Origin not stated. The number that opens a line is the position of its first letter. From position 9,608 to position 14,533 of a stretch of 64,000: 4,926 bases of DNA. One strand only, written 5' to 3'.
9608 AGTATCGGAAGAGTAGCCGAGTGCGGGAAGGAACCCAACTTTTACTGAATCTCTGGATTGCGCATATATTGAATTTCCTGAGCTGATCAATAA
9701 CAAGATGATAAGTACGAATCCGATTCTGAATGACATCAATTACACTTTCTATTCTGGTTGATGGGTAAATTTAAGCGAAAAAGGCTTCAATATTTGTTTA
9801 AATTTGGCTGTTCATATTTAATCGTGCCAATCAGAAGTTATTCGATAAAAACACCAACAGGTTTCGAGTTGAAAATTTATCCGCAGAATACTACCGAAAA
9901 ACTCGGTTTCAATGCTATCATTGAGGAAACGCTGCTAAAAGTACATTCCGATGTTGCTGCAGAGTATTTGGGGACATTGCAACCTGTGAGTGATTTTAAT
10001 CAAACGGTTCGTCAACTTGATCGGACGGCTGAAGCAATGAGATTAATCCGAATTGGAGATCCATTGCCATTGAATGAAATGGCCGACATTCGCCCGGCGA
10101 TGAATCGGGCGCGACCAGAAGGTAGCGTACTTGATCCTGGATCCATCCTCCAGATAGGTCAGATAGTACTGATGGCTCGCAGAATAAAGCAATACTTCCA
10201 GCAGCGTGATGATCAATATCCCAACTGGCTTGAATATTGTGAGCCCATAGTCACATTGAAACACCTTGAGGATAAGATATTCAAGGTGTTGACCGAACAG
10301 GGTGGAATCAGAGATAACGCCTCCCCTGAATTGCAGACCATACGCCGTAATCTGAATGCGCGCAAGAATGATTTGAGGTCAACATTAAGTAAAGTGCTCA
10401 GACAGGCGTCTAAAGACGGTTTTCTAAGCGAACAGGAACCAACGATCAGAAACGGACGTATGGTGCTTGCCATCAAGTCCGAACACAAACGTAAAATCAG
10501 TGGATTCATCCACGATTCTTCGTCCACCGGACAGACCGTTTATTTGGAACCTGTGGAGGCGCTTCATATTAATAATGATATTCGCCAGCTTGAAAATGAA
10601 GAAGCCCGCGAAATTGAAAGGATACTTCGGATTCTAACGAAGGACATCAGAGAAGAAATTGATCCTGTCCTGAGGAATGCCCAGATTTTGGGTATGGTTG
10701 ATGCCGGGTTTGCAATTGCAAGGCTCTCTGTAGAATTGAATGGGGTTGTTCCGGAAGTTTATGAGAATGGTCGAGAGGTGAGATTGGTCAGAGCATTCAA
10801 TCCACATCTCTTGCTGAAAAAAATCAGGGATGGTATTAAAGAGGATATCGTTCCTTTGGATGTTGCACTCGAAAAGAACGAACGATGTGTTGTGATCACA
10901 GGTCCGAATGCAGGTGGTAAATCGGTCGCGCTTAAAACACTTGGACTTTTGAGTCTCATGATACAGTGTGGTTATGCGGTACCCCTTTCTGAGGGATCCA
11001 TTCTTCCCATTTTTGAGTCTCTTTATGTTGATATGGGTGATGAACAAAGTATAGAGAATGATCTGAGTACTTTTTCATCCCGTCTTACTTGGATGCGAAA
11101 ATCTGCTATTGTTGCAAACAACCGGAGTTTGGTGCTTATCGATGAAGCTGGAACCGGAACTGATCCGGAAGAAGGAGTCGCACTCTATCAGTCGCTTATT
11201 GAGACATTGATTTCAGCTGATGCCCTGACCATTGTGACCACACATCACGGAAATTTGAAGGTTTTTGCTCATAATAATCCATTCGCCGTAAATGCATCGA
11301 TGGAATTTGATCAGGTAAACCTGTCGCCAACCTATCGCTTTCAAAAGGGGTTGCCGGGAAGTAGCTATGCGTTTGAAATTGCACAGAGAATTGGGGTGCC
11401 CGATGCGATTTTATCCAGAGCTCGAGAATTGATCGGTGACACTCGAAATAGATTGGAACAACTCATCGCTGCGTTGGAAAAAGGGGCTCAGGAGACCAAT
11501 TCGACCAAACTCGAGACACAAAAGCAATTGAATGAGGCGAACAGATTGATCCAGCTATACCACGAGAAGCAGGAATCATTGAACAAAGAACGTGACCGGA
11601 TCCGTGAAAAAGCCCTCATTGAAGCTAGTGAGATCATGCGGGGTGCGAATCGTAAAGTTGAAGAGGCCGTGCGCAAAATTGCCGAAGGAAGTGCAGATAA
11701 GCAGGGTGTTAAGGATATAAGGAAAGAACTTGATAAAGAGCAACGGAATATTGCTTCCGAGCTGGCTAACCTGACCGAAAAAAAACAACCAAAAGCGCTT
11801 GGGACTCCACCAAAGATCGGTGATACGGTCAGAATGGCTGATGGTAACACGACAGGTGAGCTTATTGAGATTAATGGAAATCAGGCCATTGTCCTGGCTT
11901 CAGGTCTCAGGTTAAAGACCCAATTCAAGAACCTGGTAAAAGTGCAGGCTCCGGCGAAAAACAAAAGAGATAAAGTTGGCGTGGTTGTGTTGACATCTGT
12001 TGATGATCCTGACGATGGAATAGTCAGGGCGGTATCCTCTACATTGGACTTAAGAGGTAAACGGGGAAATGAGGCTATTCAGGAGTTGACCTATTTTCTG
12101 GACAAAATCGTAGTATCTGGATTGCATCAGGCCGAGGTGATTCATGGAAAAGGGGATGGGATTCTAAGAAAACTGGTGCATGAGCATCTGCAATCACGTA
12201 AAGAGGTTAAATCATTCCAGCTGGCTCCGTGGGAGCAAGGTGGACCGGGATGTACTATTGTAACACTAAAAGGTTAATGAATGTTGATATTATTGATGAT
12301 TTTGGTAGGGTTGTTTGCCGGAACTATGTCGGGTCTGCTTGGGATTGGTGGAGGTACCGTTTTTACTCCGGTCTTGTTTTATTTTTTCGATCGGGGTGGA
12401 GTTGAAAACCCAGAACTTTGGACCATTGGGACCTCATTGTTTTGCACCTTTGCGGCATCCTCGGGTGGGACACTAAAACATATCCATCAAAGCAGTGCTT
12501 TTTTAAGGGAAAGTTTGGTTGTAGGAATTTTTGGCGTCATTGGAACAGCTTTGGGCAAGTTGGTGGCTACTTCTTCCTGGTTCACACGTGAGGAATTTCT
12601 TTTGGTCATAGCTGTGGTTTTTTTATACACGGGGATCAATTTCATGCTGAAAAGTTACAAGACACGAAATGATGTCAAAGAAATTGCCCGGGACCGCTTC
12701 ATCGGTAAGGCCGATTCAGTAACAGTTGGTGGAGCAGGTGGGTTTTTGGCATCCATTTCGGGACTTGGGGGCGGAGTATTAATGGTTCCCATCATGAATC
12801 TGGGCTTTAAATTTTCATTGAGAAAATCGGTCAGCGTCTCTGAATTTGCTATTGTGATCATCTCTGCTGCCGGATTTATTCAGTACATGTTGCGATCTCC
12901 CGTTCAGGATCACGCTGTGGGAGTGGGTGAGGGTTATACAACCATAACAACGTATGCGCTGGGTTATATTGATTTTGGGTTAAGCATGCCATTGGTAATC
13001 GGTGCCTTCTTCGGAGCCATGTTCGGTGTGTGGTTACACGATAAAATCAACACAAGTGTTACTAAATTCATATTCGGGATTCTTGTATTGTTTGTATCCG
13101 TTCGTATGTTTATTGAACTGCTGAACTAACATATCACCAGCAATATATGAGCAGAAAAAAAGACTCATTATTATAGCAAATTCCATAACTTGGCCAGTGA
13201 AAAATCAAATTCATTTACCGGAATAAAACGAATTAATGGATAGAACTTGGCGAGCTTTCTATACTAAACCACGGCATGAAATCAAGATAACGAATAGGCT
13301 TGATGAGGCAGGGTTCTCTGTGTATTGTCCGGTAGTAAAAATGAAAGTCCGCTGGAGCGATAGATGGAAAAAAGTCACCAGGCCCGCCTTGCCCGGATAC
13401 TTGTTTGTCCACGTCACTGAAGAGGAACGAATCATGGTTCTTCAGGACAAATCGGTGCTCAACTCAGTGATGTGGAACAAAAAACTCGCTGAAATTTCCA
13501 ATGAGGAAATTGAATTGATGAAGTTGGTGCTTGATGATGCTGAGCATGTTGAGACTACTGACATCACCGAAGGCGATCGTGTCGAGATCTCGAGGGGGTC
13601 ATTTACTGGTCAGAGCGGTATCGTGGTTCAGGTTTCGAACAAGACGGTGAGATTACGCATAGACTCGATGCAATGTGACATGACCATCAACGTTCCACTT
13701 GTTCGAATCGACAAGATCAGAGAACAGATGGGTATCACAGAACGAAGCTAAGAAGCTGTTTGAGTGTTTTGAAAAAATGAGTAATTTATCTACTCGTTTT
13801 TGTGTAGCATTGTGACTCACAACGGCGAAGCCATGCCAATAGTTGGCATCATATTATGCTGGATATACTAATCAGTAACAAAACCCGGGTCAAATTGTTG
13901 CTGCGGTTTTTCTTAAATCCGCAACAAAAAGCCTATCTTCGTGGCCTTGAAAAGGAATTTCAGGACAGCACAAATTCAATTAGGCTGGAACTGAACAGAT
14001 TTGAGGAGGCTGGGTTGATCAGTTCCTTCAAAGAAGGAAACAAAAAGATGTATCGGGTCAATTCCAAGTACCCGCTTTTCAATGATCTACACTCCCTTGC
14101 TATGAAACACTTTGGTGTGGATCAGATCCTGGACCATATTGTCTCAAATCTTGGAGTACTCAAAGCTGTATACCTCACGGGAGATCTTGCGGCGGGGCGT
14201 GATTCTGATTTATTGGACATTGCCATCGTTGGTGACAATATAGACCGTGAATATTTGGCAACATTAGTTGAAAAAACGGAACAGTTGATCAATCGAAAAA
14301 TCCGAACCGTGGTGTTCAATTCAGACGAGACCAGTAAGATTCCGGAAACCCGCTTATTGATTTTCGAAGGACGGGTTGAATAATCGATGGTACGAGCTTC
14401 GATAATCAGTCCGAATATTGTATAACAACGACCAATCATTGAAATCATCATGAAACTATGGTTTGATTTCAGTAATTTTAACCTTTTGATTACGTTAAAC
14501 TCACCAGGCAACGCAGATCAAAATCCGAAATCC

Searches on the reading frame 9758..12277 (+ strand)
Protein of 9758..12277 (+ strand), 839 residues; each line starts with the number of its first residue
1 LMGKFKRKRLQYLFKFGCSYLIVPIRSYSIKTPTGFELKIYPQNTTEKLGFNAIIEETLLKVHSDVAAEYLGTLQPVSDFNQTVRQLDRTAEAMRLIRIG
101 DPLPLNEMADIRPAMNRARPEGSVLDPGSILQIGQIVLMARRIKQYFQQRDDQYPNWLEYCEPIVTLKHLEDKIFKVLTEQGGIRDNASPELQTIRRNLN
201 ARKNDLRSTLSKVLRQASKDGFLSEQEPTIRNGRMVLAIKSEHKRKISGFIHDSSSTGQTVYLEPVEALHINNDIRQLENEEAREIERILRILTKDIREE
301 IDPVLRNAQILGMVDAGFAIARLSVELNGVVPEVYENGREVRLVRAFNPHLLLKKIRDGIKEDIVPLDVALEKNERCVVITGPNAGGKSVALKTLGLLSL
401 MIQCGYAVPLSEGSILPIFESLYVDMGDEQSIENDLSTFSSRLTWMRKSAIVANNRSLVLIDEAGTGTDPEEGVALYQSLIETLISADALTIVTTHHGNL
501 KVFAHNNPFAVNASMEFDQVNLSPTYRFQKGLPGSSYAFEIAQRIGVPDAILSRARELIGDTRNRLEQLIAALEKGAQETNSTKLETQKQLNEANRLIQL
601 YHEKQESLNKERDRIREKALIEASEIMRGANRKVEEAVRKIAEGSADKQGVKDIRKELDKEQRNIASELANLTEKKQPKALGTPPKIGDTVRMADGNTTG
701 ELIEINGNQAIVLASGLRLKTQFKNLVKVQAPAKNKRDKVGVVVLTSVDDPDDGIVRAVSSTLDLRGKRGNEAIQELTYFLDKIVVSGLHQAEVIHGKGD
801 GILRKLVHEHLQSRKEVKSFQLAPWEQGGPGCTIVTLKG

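Call 33: search_protein_families(library=pfam, proteins=[window:9758-12277:+], max_evalue=0.0001)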
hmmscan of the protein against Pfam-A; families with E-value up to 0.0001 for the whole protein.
window:9758-12277:+ (839 aa): 3 families
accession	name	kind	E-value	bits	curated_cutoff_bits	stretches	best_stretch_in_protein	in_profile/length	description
PF00488.27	MutS_V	-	3.3e-30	105.9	30.2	1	378-558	1-183/188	MutS domain V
PF01713.27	Smr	-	2.1e-23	82.7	25.7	1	763-838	1-77/77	Smr domain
PF20297.4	MSSS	-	2.9e-05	24.1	26.8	1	687-726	1-42/42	MutS2 and Smr-associated SH3 domain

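Call 89: list_cluster_members(proteins=[window:9758-12277:+, window:60592-62475:+, window:757-2046:+, window:37038-38492:+, window:38492-39775:+, window:33131-34189:+, window:24453-25466:+])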
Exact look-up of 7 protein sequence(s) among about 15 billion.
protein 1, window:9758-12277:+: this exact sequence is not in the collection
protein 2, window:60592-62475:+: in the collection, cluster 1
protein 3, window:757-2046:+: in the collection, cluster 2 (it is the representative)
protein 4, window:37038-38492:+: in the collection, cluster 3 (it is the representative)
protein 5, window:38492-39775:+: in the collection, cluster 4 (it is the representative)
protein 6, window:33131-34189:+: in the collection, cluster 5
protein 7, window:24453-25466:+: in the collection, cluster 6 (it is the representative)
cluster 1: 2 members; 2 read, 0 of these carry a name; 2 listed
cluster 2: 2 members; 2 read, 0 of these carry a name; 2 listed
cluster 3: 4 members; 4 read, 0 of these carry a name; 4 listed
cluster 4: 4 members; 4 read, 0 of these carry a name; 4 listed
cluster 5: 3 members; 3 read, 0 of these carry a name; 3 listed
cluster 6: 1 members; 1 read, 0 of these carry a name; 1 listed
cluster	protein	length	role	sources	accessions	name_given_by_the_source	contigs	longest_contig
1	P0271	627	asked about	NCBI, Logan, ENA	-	-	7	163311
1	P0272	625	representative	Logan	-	-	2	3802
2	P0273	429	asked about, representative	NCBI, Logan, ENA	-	-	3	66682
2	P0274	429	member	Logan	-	-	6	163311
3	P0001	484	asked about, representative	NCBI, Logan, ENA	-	-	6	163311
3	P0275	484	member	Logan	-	-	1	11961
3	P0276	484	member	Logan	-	-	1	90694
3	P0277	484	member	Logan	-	-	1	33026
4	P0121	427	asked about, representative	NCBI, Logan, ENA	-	-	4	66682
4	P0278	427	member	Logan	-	-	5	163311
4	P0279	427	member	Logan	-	-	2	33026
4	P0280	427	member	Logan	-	-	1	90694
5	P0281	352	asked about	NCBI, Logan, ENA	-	-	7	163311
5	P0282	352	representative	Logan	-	-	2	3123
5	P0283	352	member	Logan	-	-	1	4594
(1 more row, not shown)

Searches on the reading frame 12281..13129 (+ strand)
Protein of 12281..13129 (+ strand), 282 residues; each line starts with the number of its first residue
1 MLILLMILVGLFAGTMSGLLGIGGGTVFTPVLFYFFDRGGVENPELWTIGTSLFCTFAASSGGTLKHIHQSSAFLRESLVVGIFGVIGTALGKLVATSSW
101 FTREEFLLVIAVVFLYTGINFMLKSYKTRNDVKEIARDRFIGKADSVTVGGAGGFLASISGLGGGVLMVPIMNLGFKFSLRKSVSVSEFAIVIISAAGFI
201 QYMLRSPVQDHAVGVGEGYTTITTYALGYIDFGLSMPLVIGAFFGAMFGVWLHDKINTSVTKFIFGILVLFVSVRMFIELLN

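Call 33: search_protein_families(library=pfam, proteins=[window:12281-13129:+], max_evalue=0.0001)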
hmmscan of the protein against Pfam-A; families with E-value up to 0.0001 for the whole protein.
window:12281-13129:+ (282 aa): 1 family
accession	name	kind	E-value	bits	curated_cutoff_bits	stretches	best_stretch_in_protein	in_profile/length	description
PF01925.25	TauE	-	2.1e-41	142.6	32.6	1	7-276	2-237/237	Sulfite exporter TauE/SafE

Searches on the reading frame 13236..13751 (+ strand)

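Call 33: search_protein_families(library=pfam, proteins=[window:13236-13751:+], max_evalue=0.0001)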
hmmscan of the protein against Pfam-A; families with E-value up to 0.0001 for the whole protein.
window:13236-13751:+ (171 aa): 2 families
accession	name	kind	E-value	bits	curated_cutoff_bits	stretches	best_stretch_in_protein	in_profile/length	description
PF02357.24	NusG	-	1.8e-13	51.3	22.2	1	4-95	2-92/93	Transcription termination factor nusG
PF00467.35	KOW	-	1.6e-05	24.9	22.3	1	112-142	1-31/32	KOW motif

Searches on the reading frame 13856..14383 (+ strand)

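Call 33: search_protein_families(library=pfam, proteins=[window:13856-14383:+], max_evalue=0.0001)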
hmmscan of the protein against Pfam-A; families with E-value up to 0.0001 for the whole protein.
window:13856-14383:+ (175 aa): 0 families

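Call 88: search_protein_families(library=pfam, proteins=[window:13856-14383:+], max_evalue=1)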
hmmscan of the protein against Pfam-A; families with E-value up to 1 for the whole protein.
window:13856-14383:+ (175 aa): 3 families
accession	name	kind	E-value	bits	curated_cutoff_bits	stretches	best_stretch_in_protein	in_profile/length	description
PF24033.1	DUF7342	-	0.0088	16.5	31.6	1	37-85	29-77/150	Family of unknown function (DUF7342)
PF07848.18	PaaX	-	0.03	15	24.8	1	33-68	31-66/70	PaaX-like protein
PF09325.15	Vps5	-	0.12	12.3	27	1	30-52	181-203/236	Vps5 C terminal like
